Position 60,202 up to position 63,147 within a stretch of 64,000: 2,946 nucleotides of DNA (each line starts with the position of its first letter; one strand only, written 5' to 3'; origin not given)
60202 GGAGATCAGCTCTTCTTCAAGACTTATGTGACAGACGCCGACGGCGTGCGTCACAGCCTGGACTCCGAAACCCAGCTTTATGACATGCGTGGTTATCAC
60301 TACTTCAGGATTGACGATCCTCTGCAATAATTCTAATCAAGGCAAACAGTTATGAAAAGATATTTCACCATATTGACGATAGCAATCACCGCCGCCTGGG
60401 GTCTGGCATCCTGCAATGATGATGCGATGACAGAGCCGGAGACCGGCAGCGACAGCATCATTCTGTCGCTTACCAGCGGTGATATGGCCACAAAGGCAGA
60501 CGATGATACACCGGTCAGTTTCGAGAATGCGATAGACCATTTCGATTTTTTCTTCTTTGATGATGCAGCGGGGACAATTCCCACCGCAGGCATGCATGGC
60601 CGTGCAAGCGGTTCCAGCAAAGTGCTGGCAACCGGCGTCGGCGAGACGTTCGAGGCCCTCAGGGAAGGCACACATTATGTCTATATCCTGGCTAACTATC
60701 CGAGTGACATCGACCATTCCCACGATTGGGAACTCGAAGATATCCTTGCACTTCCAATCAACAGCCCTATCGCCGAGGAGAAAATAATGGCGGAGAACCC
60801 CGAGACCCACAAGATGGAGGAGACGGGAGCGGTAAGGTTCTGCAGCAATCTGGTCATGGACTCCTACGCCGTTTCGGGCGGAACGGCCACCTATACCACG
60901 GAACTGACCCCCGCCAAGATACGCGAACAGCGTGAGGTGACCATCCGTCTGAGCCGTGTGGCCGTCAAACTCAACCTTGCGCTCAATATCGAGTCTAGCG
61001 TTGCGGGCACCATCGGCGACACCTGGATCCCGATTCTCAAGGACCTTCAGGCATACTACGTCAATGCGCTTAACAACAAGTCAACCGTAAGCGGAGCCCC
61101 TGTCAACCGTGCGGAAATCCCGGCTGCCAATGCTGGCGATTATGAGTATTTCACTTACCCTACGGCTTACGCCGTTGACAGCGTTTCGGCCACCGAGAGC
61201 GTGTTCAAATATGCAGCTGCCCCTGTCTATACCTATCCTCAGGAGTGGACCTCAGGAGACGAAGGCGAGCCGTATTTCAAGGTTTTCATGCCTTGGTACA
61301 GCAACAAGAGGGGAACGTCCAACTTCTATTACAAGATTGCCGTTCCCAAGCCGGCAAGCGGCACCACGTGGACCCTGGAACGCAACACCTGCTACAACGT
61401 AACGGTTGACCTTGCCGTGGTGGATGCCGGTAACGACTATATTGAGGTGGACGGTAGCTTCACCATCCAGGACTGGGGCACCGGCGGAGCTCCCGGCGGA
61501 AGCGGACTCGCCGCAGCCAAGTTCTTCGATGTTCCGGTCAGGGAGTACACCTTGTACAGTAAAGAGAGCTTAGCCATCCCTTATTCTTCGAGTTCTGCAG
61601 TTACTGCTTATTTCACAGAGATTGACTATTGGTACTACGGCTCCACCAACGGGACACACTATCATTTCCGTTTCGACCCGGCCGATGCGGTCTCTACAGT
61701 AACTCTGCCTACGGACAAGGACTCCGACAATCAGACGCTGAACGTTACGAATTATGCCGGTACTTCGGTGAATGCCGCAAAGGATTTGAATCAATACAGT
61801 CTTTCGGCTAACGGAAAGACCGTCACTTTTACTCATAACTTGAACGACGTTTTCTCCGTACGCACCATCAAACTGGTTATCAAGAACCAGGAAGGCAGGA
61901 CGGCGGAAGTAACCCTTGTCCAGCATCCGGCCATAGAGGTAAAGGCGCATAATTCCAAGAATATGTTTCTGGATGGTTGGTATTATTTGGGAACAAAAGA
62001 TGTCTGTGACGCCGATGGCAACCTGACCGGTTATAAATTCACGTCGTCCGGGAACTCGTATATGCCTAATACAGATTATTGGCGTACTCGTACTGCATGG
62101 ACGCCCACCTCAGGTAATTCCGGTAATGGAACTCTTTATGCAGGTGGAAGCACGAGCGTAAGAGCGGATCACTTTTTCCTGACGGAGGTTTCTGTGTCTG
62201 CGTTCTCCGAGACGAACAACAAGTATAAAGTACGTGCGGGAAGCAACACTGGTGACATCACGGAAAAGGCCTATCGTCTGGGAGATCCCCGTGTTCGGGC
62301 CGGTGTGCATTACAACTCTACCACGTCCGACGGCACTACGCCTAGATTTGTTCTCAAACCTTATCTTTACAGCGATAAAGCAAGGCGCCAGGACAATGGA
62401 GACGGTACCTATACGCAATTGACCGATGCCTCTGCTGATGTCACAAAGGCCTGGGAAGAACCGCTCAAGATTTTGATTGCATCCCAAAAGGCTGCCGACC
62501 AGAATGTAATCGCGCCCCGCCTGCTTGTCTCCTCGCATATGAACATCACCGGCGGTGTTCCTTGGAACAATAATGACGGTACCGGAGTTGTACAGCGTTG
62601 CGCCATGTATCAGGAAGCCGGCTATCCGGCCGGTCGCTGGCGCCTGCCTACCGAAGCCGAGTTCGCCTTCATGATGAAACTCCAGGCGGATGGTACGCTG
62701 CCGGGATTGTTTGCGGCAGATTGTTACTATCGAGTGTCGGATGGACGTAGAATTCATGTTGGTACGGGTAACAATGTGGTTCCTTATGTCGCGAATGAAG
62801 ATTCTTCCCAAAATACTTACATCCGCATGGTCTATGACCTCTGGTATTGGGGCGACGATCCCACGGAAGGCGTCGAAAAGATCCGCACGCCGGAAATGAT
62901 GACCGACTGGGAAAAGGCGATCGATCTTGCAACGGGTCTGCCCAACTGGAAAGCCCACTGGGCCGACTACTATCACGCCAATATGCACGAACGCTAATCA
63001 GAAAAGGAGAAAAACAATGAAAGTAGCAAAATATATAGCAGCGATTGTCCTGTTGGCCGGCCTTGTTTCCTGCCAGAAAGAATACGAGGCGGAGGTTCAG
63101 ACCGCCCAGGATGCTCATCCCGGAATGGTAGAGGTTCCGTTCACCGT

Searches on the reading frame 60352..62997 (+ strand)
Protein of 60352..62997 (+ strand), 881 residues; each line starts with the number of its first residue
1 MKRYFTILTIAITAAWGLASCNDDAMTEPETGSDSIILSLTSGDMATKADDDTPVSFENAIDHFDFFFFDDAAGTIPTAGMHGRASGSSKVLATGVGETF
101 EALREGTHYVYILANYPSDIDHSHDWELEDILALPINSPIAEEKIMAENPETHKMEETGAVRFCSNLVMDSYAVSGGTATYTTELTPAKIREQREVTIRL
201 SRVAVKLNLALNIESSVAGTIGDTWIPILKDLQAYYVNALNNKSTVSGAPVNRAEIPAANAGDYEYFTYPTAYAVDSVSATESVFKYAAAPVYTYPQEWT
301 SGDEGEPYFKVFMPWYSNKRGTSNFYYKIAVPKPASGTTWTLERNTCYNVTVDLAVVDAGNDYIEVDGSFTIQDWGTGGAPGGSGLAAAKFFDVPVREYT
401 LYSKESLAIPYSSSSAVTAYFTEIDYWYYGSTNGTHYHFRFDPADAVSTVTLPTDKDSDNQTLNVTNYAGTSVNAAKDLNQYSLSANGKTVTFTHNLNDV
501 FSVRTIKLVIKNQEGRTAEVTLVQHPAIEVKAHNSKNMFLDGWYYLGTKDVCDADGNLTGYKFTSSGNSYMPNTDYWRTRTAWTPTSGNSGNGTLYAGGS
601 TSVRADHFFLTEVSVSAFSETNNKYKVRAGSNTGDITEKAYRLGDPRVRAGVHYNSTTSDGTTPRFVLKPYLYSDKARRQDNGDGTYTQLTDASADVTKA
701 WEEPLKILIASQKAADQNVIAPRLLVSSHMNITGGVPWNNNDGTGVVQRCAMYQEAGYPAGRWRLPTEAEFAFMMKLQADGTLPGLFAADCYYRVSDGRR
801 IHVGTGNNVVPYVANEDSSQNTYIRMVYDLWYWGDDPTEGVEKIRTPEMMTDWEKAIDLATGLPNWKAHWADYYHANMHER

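Call 6: search_protein_families(library=pfam, proteins=[window:60352-62997:+], max_evalue=0.01)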
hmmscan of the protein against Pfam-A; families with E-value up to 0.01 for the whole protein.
window:60352-62997:+ (881 aa): 0 families

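Call 54: search_protein_families(library=ncbifam, proteins=[window:60352-62997:+], max_evalue=0.01)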
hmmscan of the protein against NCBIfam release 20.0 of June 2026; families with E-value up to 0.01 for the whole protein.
window:60352-62997:+ (881 aa): 1 family
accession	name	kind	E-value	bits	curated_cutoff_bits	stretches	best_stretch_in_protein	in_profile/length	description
NF052322.1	FimD_tip_adhes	equivalog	1.3e-82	278.5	170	1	1-831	1-664/664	fimbrial tip adhesin FimD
